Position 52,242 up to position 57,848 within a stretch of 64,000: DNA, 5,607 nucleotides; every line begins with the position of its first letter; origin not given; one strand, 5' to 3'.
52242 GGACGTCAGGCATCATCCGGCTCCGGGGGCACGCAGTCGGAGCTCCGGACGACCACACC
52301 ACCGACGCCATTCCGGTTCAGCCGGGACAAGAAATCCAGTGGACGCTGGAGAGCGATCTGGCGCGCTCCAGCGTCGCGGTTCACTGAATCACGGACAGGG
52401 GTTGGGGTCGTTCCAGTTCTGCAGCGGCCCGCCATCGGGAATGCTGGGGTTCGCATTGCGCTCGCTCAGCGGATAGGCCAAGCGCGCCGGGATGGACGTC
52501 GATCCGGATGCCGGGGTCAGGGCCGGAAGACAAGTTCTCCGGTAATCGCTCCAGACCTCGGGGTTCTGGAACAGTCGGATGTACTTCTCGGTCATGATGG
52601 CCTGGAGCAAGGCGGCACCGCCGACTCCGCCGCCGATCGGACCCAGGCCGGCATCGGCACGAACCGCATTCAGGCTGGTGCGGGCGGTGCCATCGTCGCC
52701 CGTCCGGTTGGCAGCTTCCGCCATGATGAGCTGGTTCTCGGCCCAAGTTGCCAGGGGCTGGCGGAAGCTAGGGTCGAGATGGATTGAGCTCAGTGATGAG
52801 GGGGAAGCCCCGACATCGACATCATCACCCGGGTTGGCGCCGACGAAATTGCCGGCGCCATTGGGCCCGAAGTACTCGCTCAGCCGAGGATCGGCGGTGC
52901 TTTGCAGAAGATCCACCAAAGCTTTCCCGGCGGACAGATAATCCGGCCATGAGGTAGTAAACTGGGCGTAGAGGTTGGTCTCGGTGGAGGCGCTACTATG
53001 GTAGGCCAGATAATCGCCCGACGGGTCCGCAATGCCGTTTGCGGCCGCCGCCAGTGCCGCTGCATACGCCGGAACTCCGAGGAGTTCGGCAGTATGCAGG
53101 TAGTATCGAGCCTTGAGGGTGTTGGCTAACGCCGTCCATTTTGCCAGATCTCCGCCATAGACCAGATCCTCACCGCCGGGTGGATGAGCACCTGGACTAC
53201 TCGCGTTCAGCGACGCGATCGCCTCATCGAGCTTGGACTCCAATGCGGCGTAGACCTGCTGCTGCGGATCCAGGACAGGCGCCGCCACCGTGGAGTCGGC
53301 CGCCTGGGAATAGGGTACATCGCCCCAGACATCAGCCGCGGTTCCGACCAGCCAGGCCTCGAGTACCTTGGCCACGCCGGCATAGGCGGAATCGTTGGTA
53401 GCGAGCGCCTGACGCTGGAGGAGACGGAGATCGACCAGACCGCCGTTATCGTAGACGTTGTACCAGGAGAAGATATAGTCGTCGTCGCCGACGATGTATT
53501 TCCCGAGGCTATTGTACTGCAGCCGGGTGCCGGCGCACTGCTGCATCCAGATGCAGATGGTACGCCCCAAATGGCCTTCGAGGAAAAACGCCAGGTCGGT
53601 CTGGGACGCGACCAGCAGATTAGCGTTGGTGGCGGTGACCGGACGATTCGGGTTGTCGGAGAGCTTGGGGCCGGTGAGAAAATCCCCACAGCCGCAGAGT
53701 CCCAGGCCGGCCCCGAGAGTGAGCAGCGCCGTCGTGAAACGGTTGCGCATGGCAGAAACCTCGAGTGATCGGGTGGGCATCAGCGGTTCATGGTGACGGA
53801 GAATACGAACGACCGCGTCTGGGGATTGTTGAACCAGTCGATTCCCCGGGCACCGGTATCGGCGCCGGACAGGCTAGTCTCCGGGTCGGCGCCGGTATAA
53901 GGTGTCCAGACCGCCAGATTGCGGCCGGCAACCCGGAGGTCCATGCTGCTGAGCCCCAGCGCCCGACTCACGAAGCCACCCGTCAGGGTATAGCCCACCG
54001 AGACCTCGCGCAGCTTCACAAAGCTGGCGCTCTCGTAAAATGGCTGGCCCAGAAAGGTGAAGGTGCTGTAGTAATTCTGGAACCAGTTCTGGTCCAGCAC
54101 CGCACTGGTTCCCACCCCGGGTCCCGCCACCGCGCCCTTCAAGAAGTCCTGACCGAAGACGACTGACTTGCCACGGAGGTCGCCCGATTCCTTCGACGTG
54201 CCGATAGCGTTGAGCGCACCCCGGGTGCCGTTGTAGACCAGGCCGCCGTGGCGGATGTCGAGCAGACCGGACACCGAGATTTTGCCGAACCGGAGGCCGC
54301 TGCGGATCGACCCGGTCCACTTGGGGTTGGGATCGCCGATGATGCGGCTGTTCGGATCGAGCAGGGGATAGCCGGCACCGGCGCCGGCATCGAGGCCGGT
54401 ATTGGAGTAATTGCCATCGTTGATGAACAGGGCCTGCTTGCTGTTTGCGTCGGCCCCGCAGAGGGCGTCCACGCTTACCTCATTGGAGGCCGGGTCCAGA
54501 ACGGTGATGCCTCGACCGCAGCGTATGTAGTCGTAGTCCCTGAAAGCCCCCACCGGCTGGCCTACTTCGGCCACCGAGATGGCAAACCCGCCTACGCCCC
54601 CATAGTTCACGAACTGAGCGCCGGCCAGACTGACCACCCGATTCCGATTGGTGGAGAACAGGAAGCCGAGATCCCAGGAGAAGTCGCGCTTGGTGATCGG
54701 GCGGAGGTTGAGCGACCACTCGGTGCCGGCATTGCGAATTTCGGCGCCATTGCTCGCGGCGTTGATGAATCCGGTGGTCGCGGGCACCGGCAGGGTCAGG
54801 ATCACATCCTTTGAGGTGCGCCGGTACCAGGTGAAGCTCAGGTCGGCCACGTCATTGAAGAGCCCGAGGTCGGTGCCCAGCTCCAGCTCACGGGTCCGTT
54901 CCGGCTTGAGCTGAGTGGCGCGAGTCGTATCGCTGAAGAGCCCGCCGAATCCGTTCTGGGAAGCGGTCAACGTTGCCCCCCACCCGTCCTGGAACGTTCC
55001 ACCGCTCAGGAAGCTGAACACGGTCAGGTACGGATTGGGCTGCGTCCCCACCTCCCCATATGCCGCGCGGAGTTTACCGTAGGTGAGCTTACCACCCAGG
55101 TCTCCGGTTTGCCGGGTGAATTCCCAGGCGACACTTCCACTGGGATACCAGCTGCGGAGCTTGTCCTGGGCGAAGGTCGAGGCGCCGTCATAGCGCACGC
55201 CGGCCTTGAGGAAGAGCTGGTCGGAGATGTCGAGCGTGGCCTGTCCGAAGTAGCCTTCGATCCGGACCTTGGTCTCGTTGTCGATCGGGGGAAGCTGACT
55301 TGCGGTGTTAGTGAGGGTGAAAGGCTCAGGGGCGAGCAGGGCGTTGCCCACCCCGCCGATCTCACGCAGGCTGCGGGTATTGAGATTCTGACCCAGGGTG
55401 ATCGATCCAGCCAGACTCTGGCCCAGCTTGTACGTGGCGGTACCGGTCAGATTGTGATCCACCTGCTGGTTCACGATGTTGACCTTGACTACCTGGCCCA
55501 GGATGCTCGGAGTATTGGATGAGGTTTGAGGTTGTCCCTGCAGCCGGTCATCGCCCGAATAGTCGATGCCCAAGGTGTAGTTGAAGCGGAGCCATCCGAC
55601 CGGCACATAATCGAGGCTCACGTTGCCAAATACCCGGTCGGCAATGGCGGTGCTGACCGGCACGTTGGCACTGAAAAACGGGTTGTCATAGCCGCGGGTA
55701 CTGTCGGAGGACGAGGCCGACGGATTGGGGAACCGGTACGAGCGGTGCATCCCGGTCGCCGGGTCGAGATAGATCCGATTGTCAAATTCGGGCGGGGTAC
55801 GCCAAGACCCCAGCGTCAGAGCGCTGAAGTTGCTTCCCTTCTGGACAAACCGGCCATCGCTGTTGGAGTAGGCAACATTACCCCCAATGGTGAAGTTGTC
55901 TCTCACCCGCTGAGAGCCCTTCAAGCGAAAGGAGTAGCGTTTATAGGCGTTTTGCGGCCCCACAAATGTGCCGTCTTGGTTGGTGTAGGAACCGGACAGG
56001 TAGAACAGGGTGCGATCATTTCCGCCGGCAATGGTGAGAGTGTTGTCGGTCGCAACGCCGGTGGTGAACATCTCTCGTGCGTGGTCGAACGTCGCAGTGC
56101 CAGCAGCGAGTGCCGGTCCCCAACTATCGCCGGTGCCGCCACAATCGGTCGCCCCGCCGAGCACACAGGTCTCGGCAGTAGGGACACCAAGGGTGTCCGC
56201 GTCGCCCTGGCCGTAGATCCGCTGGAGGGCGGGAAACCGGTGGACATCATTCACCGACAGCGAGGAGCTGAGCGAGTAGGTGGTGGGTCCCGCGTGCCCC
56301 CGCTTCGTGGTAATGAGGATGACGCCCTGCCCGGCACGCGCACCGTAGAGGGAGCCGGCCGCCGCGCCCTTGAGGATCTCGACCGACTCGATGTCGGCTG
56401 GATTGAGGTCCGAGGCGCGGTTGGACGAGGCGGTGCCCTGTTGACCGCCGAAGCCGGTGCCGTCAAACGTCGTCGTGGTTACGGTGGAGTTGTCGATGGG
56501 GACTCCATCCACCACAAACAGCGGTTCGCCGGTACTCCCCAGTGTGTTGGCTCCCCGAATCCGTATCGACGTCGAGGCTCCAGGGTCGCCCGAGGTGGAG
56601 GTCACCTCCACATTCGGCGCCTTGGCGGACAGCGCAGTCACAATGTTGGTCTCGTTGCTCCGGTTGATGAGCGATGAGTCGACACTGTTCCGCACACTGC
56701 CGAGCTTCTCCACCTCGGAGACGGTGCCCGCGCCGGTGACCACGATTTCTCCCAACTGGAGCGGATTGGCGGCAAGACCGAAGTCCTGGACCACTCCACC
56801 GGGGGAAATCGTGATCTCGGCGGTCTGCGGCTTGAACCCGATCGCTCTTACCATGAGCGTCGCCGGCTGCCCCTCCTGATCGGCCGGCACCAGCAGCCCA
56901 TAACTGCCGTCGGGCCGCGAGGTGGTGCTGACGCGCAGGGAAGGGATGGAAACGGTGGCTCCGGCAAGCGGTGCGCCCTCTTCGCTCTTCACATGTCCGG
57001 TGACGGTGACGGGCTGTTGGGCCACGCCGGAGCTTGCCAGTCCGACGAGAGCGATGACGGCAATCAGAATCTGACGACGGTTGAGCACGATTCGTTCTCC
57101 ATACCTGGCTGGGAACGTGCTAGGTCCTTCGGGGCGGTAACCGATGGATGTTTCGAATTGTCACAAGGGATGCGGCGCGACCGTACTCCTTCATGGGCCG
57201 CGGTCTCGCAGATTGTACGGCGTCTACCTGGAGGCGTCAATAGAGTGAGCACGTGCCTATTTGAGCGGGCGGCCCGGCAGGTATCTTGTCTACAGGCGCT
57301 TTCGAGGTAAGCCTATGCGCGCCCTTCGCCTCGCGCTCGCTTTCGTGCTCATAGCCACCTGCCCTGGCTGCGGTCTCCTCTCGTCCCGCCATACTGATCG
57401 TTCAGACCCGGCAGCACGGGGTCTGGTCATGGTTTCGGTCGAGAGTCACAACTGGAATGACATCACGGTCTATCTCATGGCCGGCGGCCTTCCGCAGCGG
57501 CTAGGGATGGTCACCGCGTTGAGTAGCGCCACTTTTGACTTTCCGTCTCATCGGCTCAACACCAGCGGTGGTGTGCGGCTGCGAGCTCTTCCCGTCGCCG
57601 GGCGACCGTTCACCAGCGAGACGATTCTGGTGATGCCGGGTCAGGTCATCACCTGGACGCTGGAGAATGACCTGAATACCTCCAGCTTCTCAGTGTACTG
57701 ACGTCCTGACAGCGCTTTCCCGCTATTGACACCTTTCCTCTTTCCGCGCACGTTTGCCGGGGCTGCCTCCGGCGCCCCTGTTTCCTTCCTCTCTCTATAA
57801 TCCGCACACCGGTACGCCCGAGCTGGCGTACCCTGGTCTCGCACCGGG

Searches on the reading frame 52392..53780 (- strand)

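Call 4: search_protein_families(library=pfam, proteins=[window:52392-53780:-], max_evalue=1)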
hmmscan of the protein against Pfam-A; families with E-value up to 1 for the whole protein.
window:52392-53780:- (463 aa): 5 families
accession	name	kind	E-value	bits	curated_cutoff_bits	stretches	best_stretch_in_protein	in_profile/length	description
PF12771.13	SusD-like_2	-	3.3e-49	168.3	27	2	44-366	1-324/415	Starch-binding associating with outer membrane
PF12741.13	SusD-like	-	1.9e-30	106.8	27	2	103-359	80-337/495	Susd and RagB outer membrane lipoprotein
PF07980.17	SusD_RagB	-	4.1e-05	23.8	23.1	1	347-415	162-233/297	SusD family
PF14322.12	SusD-like_3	-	0.00045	21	27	1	94-195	66-169/191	Starch-binding associating with outer membrane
PF05426.18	Alginate_lyase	-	0.043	13.7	22.2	0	119-164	63-109/275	Alginate lyase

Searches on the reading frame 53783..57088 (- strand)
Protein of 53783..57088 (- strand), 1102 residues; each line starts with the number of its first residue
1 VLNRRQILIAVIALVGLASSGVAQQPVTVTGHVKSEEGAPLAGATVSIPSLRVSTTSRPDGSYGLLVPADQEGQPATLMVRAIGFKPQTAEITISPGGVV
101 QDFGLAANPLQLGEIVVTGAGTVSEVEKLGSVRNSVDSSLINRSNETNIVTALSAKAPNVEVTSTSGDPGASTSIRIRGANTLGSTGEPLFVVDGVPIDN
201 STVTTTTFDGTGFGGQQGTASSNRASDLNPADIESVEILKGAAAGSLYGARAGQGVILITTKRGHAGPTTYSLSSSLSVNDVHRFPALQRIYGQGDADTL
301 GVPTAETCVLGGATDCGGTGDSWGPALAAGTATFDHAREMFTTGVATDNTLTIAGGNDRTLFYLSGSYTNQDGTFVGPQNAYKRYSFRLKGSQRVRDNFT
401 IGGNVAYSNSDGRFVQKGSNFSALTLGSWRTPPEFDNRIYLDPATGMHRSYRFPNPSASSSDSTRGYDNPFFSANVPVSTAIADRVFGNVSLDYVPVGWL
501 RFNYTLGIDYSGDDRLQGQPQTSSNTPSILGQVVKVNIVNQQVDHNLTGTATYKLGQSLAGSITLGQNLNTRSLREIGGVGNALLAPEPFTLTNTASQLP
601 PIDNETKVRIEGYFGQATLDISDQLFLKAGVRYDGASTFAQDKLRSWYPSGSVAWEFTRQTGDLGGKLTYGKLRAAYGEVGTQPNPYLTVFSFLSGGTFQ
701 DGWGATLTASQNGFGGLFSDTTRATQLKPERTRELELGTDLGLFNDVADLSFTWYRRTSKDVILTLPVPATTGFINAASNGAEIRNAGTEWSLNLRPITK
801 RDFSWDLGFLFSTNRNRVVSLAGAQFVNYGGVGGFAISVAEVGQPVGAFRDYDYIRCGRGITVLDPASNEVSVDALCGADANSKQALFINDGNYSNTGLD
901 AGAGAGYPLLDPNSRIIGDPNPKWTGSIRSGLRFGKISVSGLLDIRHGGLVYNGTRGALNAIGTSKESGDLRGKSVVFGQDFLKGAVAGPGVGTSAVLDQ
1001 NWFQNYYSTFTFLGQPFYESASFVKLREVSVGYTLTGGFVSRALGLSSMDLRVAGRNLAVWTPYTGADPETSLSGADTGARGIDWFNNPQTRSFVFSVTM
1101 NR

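Call 4: search_protein_families(library=pfam, proteins=[window:53783-57088:-], max_evalue=1)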
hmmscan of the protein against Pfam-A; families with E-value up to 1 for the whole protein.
window:53783-57088:- (1102 aa): 5 families
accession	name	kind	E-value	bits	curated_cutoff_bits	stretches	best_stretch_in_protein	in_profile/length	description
PF00593.30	TonB_dep_Rec_b-barrel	-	8.9e-17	62.5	27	1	459-812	32-343/436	TonB dependent receptor-like, beta-barrel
PF07715.20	Plug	-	2.1e-15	57.6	23.9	1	130-256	6-107/107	TonB-dependent Receptor Plug Domain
PF13715.12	CarbopepD_reg_2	-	3e-11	43.6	32.2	1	29-117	1-88/88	CarboxypepD_reg-like domain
PF13620.12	CarboxypepD_reg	-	8.2e-11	42.5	32.3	1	28-99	1-74/82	Carboxypeptidase regulatory-like domain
PF25020.1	TTR_TEN1-4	-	0.0015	18.9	27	1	27-94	7-73/86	Teneurin TTR-like domain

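Call 25: search_protein_families(library=ncbifam, proteins=[window:53783-57088:-], max_evalue=0.01)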
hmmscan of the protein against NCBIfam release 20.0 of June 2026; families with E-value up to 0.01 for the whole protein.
window:53783-57088:- (1102 aa): 7 families
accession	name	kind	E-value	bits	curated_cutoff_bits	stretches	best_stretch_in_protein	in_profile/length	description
TIGR04056.1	OMP_RagA_SusC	subfamily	5.3e-155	518.2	368.25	1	28-1101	2-980/981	SusC/RagA family TonB-linked outer membrane protein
TIGR04057.1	SusC_RagA_signa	signature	1.7e-14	53.3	46.2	1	232-262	1-31/31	SusC/RagA subfamily TonB-dependent outer membrane receptor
TIGR01785.1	TonB-hemin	subfamily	1e-12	47.4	316.85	2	605-795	360-545/677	TonB-dependent heme/hemoglobin receptor family protein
TIGR01786.1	TonB-hemlactrns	subfamily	2.8e-07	29.3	323.75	1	607-765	389-525/719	TonB-dependent hemoglobin/transferrin/lactoferrin family receptor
TIGR01779.1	TonB-B12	equivalog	0.00059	18.5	599.7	1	113-287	29-178/614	TonB-dependent vitamin B12 receptor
NF049946.1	TonB_dep_CU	exception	0.0095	14.3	700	0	206-269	115-177/683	TonB-dependent receptor, CU motif-type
NF049945.1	TonB_dep_FCYXU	equivalog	0.0099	14.5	825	0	226-264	132-169/697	TonB-dependent receptor, FCYXU motif-type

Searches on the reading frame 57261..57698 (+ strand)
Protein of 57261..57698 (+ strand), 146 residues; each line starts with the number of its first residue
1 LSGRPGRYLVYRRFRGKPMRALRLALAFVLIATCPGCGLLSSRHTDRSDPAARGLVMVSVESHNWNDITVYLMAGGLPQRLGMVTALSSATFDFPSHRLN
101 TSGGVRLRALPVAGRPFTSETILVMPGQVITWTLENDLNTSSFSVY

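Call 4: search_protein_families(library=pfam, proteins=[window:57261-57698:+], max_evalue=1)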
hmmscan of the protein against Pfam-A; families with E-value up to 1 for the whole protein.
window:57261-57698:+ (146 aa): 1 family
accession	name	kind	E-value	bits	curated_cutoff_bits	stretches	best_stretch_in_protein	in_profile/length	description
PF22807.2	TrAA12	-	0.036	12.8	30.9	1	44-137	83-173/463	TrAA12-like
